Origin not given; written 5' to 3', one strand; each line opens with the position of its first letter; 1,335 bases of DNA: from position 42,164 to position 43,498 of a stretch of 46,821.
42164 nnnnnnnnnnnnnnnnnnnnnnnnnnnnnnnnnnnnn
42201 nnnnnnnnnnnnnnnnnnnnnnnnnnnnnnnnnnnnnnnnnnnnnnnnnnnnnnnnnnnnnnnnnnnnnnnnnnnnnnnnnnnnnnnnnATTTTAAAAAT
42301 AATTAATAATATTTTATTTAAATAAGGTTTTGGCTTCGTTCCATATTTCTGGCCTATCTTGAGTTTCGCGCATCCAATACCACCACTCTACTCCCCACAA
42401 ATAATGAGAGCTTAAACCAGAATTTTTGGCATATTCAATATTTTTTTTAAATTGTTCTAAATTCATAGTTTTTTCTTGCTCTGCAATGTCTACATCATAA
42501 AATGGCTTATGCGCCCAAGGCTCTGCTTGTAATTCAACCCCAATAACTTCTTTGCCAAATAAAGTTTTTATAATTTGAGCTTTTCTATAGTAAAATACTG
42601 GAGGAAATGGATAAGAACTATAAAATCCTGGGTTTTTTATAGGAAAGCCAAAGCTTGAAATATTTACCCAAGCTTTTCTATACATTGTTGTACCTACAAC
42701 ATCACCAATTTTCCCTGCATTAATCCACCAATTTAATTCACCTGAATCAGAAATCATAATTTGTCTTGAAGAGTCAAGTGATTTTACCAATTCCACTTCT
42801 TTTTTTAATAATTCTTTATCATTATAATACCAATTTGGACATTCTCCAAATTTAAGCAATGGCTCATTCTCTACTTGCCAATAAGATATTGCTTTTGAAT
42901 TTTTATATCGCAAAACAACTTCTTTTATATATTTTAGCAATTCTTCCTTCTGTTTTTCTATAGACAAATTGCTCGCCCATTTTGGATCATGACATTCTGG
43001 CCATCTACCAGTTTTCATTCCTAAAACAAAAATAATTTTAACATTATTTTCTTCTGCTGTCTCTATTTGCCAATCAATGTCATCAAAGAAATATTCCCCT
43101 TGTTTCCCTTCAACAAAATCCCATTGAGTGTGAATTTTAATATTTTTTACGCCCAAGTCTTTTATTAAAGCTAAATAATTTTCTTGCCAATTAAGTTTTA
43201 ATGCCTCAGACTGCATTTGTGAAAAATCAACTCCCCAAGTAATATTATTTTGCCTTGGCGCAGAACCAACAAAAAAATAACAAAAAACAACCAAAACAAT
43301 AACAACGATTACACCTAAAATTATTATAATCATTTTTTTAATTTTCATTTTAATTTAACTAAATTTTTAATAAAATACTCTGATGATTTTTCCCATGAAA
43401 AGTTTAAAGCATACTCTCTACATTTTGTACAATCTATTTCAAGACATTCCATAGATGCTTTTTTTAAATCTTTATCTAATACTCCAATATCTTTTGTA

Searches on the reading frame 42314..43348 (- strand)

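Call 16: search_protein_families(library=pfam, proteins=[window:42314-43348:-], max_evalue=0.001)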
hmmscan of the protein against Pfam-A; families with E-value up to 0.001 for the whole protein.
window:42314-43348:- (344 aa): 1 family
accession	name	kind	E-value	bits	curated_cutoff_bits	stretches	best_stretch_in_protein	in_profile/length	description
PF02449.21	Glyco_hydro_42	-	0.0001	22.2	21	0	134-165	109-140/376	Beta-galactosidase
